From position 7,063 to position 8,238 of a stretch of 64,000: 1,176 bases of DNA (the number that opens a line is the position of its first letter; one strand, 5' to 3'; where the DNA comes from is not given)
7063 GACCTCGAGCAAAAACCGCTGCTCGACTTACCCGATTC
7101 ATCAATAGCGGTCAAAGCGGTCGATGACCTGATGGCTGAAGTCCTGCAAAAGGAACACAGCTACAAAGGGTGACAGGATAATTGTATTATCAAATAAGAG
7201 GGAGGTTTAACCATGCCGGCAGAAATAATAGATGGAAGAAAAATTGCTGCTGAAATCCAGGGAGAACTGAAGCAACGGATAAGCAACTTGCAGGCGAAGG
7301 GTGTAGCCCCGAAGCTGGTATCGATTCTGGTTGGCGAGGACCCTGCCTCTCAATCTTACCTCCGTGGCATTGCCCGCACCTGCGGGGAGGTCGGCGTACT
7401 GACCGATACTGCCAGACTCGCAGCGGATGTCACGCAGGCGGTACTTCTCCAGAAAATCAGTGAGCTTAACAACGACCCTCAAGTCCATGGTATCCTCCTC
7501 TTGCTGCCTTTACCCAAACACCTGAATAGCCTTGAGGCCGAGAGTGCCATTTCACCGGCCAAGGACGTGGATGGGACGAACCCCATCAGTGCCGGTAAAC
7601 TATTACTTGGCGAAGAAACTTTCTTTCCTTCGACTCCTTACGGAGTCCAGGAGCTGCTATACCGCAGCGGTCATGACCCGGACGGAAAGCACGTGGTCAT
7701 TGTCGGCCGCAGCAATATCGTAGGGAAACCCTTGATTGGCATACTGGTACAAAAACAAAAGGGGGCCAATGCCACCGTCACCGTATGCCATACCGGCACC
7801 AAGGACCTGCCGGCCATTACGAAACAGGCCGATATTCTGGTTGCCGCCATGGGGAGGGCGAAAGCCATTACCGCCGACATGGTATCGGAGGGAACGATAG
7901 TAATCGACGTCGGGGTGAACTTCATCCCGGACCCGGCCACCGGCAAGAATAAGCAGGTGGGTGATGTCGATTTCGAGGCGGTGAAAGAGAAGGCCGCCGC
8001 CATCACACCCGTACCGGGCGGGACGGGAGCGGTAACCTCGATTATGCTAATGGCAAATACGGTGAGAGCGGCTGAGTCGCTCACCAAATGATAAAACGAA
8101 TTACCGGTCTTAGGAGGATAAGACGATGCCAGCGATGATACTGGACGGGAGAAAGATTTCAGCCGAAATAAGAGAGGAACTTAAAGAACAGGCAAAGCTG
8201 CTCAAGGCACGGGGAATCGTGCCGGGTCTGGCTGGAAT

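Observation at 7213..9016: Tandem FolD paralogs with complementary loss of cyclohydrolase and nucleotide-binding motifs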

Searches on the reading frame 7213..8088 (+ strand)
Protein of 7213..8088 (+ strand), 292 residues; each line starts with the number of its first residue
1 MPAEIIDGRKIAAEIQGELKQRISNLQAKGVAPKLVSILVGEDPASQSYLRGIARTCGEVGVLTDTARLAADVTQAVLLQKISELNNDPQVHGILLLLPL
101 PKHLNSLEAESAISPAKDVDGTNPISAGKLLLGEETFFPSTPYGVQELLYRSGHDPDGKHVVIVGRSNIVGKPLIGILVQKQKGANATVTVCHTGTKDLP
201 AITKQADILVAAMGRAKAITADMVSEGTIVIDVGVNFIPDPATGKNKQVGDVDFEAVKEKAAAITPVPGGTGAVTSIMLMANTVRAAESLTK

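Call 3: search_protein_families(library=pfam, proteins=[window:7213-8088:+], max_evalue=0.01)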
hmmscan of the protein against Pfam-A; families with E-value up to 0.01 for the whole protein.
window:7213-8088:+ (292 aa): 2 families
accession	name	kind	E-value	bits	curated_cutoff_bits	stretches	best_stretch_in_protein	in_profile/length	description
PF02882.25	THF_DHG_CYH_C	-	2.7e-60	202.8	27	1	124-289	2-158/160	Tetrahydrofolate dehydrogenase/cyclohydrolase, NAD(P)-binding domain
PF00763.28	THF_DHG_CYH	-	8.3e-38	129.6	32.8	1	6-120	1-115/115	Tetrahydrofolate dehydrogenase/cyclohydrolase, catalytic domain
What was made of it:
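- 7213..8091 (+): FolD1: FolD-family gene (292 aa), inferred NADP-dependent methylene-THF dehydrogenase without cyclohydrolase activity. PF00763 and PF02882 (call 3).
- On FchA-type methenyl-THF cyclohydrolase (PF04961): FolD2 matches only PF00763 and PF02882 at E<=0.01 (call 3).
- Checked: Both proteins carry both FolD Pfam domains end to end (PF00763 and PF02882; E 1e-38 to 1e-60; call 3).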

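Call 4: search_protein_families(library=ncbifam, proteins=[window:7213-8088:+], max_evalue=0.01)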
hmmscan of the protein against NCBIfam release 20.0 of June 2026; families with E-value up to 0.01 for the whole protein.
window:7213-8088:+ (292 aa): 30 families (the best 25 are shown)
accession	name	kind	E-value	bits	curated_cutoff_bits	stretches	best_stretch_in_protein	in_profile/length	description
NF010771.0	PRK14174.1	equivalog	1.6e-97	326.3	530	1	5-288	3-290/295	bifunctional 5,10-methylene-tetrahydrofolate dehydrogenase/ 5,10-methylene-tetrahydrofolate cyclohydrolase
NF010786.0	PRK14189.1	subfamily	2.8e-96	322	421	1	1-290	1-281/285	bifunctional methylenetetrahydrofolate dehydrogenase/methenyltetrahydrofolate cyclohydrolase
NF010781.0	PRK14184.1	equivalog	2.1e-92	309.3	438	1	4-287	2-280/286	bifunctional 5,10-methylene-tetrahydrofolate dehydrogenase/ 5,10-methylene-tetrahydrofolate cyclohydrolase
NF010764.0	PRK14167.1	subfamily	2.7e-92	309.2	477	1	3-288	2-287/297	bifunctional 5,10-methylene-tetrahydrofolate dehydrogenase/ 5,10-methylene-tetrahydrofolate cyclohydrolase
NF010785.0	PRK14188.1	subfamily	1.6e-90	303.1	396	1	2-289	2-288/297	bifunctional methylenetetrahydrofolate dehydrogenase/methenyltetrahydrofolate cyclohydrolase FolD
NF010773.0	PRK14176.1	equivalog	1.2e-88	297.2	437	1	3-289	8-285/287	bifunctional 5,10-methylene-tetrahydrofolate dehydrogenase/ 5,10-methylene-tetrahydrofolate cyclohydrolase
NF010787.0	PRK14191.1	equivalog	2.3e-88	296.1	423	1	4-289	2-279/285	bifunctional methylenetetrahydrofolate dehydrogenase/methenyltetrahydrofolate cyclohydrolase FolD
NF010776.0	PRK14179.1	equivalog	1.5e-85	286.7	445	1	4-288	3-279/284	bifunctional methylenetetrahydrofolate dehydrogenase/methenyltetrahydrofolate cyclohydrolase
NF010789.1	PRK14193.1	equivalog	1.3e-84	283.8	401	1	3-289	2-280/281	bifunctional methylenetetrahydrofolate dehydrogenase/methenyltetrahydrofolate cyclohydrolase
NF010783.0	PRK14186.1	equivalog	3.3e-83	279.2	333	1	3-286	2-281/297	bifunctional methylenetetrahydrofolate dehydrogenase/methenyltetrahydrofolate cyclohydrolase FolD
NF010770.0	PRK14173.1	equivalog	3.7e-83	279.1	411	1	1-288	1-279/287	bifunctional 5,10-methylene-tetrahydrofolate dehydrogenase/ 5,10-methylene-tetrahydrofolate cyclohydrolase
NF010766.0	PRK14169.1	equivalog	2.4e-82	276.6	450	1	4-288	3-278/283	bifunctional methylenetetrahydrofolate dehydrogenase/methenyltetrahydrofolate cyclohydrolase FolD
NF010765.0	PRK14168.1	equivalog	2.7e-82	276.3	501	1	1-287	1-291/297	bifunctional methylenetetrahydrofolate dehydrogenase/methenyltetrahydrofolate cyclohydrolase FolD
NF010790.0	PRK14194.1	equivalog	9.1e-82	274.6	508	1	2-289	3-284/301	bifunctional methylenetetrahydrofolate dehydrogenase/methenyltetrahydrofolate cyclohydrolase FolD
NF010780.0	PRK14183.1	equivalog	4.2e-80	269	480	1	4-289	2-279/283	bifunctional 5,10-methylene-tetrahydrofolate dehydrogenase/ 5,10-methylene-tetrahydrofolate cyclohydrolase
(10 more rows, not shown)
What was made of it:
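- On Bifunctional FolD (EC 1.5.1.5 + 3.5.4.9) as an equivalog: All models listed (the best 25 of 30 matched) are below their cut-offs (call 4).
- Closest known: Bifunctional FolD / MTHFD dehydrogenase-cyclohydrolase. Different: Both score below every NCBIfam FolD equivalog cut-off (call 4).
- All NCBIfam FolD equivalog models score both proteins below their cut-offs (call 4).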

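Call 6: search_solved_structures(query=window:7213-8088:+, show_alignments=3)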
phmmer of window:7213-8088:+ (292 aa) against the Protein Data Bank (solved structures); distinct sequences matched with E-value up to 0.001: 27.
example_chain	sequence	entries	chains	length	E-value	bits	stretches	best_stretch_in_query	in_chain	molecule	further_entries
8wfc_A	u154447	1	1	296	1.8e-71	243.8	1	4-290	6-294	Bifunctional protein FolD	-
5tc4_A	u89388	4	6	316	1.7e-70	240.6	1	1-290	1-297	Bifunctional methylenetetrahydrofolate dehydrogenase/cyclohydrolase, mitochondrial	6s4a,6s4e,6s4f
9is9_A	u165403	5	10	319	1.8e-70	240.6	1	1-290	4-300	Bifunctional methylenetetrahydrofolate dehydrogenase/cyclohydrolase, mitochondrial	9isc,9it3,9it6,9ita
3p2o_A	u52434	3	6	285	1.9e-70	240.5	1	5-289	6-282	Bifunctional protein folD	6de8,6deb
7ehj_A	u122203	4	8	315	3.7e-70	239.5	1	3-290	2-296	Bifunctional methylenetetrahydrofolate dehydrogenase/cyclohydrolase, mitochondrial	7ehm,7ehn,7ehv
6jib_A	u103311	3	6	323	4e-70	239.5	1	3-290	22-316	Bifunctional methylenetetrahydrofolate dehydrogenase/cyclohydrolase, mitochondrial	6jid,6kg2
2c2x_A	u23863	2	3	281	1.6e-68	234.2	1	4-288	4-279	METHYLENETETRAHYDROFOLATE DEHYDROGENASE-METHENYLTETRAHYDROFOLATE CYCLOHYDROLASE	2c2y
7qei_A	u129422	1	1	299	7.6e-68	232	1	1-289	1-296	Probable bifunctional methylenetetrahydrofolate dehydrogenase/cyclohydrolase 2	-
3l07_A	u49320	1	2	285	2.3e-67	230.4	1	5-291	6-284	Bifunctional protein folD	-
5zf1_A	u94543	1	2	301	2.7e-61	210.5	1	3-289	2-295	5,10-methylenetetrahydrofolate dehydrogenase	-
4a26_A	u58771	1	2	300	2.9e-61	210.4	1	3-287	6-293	PUTATIVE C-1-TETRAHYDROFOLATE SYNTHASE, CYTOPLASMIC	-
6v6y_A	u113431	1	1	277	4.3e-61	209.8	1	1-287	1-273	Bifunctional protein FolD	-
6ape_A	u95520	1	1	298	6.7e-61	209.2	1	5-288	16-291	Bifunctional protein FolD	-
4b4u_A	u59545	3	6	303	4e-60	206.7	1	4-289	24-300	BIFUNCTIONAL PROTEIN FOLD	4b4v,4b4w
1a4i_A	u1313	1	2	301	2.7e-59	204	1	2-288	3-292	METHYLENETETRAHYDROFOLATE DEHYDROGENASE / METHENYLTETRAHYDROFOLATE CYCLOHYDROLASE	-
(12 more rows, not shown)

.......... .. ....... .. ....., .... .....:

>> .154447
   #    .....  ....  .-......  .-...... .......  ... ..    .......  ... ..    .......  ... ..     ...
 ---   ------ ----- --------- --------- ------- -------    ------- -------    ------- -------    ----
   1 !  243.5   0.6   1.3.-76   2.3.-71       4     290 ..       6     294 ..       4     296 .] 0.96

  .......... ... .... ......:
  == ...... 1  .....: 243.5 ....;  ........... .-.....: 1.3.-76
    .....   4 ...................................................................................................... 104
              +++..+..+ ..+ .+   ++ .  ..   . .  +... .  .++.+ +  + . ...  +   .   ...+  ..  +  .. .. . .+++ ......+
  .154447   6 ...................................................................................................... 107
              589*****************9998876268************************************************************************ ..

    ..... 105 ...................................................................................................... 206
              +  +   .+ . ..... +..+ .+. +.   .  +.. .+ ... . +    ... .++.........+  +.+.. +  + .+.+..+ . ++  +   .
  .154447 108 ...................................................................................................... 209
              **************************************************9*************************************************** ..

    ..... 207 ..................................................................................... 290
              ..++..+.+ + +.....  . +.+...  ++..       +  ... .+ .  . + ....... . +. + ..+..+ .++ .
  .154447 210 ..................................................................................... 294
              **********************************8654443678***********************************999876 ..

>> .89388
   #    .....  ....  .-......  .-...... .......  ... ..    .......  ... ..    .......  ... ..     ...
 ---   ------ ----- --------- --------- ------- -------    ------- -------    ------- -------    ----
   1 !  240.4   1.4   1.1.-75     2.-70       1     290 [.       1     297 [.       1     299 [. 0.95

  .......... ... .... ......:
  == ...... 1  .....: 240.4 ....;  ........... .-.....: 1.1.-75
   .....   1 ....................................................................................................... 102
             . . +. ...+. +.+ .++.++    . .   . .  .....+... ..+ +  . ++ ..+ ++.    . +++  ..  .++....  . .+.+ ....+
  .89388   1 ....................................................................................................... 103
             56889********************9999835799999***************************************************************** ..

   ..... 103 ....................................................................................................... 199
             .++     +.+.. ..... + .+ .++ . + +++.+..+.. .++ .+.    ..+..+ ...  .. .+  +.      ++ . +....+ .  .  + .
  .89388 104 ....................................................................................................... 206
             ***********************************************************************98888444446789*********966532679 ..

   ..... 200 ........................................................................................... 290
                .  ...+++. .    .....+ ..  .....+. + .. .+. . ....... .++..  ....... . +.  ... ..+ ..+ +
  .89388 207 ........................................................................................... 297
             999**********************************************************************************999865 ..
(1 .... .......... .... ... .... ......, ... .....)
